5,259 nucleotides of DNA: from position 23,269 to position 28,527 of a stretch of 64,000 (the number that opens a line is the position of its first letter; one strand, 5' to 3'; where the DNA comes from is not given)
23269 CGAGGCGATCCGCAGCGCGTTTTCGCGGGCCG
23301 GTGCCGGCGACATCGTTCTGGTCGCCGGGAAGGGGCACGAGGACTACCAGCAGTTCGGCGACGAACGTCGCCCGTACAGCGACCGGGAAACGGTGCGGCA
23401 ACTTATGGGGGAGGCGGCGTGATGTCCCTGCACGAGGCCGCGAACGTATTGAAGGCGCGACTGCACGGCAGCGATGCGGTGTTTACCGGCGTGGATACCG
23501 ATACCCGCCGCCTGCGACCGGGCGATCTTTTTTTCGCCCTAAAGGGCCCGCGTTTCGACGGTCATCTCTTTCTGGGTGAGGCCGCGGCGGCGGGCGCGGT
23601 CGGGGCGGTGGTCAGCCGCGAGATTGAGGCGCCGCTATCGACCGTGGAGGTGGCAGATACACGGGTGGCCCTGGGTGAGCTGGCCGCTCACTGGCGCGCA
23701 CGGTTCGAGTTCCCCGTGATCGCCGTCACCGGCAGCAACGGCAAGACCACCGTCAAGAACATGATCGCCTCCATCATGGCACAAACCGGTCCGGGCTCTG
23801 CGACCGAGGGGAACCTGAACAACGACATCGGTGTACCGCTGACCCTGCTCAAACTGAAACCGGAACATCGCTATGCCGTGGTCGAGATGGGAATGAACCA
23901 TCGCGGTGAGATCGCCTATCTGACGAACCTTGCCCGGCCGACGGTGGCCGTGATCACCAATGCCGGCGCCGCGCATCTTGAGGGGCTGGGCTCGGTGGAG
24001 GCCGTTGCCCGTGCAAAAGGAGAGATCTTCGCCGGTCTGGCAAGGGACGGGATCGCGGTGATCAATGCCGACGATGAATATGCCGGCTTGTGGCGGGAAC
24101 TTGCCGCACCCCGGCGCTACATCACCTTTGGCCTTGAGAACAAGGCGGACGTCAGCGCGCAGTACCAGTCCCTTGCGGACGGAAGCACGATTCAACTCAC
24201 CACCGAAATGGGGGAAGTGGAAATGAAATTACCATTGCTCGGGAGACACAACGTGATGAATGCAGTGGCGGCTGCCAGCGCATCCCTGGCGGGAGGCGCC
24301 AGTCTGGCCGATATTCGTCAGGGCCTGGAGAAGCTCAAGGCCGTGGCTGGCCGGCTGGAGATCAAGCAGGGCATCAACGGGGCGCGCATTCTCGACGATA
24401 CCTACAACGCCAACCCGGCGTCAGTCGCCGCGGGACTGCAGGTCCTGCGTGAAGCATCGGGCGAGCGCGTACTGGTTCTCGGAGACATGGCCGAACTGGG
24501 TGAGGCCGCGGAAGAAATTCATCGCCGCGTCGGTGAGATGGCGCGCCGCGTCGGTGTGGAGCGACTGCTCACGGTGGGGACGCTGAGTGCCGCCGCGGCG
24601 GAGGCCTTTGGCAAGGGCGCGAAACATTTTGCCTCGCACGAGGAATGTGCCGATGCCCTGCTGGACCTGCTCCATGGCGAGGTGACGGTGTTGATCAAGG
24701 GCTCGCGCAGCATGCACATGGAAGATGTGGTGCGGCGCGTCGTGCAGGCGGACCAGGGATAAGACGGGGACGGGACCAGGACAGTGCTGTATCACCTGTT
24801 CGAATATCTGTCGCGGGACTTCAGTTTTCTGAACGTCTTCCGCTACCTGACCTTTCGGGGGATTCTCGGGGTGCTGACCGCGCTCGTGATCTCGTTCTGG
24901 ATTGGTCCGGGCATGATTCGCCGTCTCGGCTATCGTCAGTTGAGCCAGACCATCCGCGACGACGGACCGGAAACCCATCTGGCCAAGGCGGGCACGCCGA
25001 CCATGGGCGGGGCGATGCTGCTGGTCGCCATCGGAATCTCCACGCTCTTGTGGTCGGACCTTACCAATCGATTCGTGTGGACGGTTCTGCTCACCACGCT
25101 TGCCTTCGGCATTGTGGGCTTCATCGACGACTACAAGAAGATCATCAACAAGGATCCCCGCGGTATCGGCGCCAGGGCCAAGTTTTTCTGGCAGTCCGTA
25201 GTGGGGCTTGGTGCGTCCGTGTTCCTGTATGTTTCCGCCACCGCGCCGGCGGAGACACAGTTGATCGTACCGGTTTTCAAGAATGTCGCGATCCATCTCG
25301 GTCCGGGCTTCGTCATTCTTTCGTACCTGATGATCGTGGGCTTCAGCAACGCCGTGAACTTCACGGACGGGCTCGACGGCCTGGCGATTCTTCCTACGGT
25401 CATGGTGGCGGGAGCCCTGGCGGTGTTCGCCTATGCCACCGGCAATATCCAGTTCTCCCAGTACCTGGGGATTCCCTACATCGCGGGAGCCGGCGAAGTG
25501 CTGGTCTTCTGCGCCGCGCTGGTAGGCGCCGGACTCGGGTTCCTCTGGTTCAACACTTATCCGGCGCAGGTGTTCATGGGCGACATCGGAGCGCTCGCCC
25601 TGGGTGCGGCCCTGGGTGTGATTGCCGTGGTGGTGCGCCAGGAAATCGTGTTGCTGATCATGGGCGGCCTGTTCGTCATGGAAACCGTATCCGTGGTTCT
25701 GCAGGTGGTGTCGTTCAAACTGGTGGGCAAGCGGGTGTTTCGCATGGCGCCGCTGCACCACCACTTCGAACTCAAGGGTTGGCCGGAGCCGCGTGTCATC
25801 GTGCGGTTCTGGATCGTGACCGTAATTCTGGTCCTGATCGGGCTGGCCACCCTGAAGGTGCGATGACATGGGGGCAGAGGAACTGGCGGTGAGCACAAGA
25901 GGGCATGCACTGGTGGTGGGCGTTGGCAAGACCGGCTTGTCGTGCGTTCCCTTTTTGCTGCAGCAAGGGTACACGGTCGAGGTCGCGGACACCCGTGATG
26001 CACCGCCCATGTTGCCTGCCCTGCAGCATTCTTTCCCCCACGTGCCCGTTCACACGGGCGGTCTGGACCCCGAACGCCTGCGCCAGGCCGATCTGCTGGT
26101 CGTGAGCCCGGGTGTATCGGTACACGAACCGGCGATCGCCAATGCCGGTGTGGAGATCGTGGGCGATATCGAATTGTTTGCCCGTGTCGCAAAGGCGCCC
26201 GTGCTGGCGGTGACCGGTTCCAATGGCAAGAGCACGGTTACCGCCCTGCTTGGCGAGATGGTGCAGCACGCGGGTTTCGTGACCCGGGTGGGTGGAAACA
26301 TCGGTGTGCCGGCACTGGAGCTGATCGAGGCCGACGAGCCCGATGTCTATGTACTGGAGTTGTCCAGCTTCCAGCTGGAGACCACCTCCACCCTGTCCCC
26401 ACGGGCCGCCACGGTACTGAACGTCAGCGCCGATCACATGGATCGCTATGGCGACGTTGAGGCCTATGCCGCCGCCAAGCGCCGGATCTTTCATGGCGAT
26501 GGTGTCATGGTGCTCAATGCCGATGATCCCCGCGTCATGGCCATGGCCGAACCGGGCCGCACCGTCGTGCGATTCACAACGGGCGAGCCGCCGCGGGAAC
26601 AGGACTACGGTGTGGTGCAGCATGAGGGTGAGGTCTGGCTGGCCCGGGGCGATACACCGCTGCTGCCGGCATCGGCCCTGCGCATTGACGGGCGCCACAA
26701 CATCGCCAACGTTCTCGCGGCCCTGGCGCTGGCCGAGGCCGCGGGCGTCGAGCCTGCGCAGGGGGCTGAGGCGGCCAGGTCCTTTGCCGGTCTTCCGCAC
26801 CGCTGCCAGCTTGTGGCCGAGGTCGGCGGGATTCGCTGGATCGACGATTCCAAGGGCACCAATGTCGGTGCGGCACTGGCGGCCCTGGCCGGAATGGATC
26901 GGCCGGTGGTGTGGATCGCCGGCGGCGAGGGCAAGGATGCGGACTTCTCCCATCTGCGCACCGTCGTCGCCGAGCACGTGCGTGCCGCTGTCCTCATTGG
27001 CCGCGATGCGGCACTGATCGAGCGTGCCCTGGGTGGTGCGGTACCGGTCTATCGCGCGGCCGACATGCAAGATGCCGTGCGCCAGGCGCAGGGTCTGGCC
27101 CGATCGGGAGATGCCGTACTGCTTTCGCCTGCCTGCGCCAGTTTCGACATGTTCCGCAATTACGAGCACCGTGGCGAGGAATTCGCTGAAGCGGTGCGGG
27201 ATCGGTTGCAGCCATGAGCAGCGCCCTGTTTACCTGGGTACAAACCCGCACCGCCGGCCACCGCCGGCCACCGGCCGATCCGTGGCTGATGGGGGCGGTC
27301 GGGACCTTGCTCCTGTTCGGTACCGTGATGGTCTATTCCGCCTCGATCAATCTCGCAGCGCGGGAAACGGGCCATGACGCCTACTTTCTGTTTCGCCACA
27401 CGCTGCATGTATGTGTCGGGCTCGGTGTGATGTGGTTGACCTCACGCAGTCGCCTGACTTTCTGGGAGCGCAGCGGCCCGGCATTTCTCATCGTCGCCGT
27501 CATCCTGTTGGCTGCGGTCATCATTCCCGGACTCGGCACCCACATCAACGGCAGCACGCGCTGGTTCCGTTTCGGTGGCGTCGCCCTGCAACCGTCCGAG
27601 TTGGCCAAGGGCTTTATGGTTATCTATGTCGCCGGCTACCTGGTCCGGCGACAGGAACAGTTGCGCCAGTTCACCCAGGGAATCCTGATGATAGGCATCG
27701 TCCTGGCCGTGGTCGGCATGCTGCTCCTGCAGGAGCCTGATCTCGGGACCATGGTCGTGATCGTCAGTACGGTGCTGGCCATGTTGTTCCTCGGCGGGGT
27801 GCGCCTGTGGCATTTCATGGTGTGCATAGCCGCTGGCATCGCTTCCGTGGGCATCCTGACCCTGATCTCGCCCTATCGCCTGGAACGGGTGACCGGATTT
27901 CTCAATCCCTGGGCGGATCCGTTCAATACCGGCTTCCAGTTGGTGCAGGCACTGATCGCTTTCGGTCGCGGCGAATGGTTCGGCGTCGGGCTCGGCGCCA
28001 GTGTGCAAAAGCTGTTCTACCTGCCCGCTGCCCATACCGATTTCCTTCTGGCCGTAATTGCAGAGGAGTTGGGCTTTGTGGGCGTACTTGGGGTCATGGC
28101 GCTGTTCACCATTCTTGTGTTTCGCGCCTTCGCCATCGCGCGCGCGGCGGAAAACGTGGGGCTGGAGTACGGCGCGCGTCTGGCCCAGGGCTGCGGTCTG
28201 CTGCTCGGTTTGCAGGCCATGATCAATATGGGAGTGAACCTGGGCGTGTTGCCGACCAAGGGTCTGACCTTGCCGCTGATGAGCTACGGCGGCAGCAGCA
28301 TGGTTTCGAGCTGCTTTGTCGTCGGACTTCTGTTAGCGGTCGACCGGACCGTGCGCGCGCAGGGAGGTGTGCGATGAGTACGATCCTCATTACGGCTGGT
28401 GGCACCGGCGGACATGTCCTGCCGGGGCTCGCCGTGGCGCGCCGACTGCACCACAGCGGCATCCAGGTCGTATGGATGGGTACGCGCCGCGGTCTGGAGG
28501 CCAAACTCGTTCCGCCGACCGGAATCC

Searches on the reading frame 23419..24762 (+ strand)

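Call 45: search_protein_families(library=pfam, proteins=[window:23419-24762:+], max_evalue=0.00001)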
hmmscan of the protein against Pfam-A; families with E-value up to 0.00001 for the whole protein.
window:23419-24762:+ (447 aa): 3 families
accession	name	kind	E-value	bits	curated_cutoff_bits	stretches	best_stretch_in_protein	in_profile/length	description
PF08245.18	Mur_ligase_M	-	3.8e-53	180.9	24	1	103-288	1-199/200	Mur ligase middle domain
PF02875.26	Mur_ligase_C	-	3.2e-18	67.2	28.4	1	311-430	1-127/127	Mur ligase, glutamate ligase domain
PF01225.30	Mur_ligase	-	9.5e-07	29.5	21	1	22-92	2-94/95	Mur ligase family, catalytic domain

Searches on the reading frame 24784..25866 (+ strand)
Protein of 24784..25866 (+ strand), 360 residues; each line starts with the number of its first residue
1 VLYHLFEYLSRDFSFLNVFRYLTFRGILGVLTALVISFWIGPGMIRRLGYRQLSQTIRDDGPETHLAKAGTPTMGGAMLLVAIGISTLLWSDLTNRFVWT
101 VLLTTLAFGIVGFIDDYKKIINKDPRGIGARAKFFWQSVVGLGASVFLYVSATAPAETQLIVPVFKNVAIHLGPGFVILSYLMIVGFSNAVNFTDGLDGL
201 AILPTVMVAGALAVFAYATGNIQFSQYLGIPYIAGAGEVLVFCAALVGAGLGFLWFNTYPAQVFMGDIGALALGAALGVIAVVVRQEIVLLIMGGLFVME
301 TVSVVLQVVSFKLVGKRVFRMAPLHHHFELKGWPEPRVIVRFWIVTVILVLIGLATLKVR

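Call 45: search_protein_families(library=pfam, proteins=[window:24784-25866:+], max_evalue=0.00001)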
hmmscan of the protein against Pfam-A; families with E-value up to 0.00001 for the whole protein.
window:24784-25866:+ (360 aa): 1 family
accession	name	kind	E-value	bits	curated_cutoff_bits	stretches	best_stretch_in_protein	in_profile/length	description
PF00953.26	Glycos_transf_4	-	1.2e-33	116.8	27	1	99-283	2-158/160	Glycosyl transferase family 4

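Call 55: find_encoding_contigs(protein=window:24784-25866:+, flank=10000, max_places=2)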
Protein window:24784-25866:+ (360 aa): 1 contig read that carries it; 1 place shown.
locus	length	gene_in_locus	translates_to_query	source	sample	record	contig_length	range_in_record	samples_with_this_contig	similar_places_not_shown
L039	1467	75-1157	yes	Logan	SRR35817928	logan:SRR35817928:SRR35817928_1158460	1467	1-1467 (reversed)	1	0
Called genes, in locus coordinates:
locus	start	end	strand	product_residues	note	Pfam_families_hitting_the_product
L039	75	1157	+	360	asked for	PF00953:Glycos_transf_4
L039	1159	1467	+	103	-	?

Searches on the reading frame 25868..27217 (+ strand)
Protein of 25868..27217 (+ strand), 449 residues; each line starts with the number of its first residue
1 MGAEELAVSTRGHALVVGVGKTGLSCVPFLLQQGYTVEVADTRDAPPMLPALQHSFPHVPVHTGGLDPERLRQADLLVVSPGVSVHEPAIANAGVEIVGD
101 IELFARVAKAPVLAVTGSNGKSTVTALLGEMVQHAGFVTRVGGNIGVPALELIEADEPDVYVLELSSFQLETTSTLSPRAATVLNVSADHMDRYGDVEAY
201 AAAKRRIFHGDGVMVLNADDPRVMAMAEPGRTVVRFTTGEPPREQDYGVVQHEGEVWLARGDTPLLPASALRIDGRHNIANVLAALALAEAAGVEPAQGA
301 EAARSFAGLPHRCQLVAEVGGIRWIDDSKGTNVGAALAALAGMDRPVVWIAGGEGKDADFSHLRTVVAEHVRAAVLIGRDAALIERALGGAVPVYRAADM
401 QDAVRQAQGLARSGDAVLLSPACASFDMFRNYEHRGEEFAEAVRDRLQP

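Call 45: search_protein_families(library=pfam, proteins=[window:25868-27217:+], max_evalue=0.00001)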
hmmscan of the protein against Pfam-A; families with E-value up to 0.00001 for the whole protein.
window:25868-27217:+ (449 aa): 3 families
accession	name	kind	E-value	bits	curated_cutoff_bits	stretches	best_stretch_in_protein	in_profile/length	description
PF08245.18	Mur_ligase_M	-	1.2e-28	100.8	24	1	115-289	1-200/200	Mur ligase middle domain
PF21799.2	MurD-like_N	-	1.8e-26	92.6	27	1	14-99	3-88/88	Mur ligase MurD-like, N-terminal domain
PF02875.26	Mur_ligase_C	-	2.6e-15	57.8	28.4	1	311-423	1-127/127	Mur ligase, glutamate ligase domain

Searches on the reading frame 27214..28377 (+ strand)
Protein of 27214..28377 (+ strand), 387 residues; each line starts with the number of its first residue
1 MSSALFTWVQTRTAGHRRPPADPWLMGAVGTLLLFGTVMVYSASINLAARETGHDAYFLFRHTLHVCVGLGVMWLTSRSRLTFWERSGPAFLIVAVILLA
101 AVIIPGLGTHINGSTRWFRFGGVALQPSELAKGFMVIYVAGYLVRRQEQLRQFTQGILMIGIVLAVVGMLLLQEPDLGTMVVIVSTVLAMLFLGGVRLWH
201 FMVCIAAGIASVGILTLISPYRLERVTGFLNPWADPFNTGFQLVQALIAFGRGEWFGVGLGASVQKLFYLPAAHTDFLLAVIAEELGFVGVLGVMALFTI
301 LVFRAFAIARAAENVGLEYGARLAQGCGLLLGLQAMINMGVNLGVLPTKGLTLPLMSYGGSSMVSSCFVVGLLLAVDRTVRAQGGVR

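Call 45: search_protein_families(library=pfam, proteins=[window:27214-28377:+], max_evalue=0.00001)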
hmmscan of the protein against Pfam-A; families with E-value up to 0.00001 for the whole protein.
window:27214-28377:+ (387 aa): 1 family
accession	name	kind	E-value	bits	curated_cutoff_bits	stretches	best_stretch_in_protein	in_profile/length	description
PF01098.24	FTSW_RODA_SPOVE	-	3.3e-101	339.3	26.4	1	26-380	4-354/356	Cell cycle protein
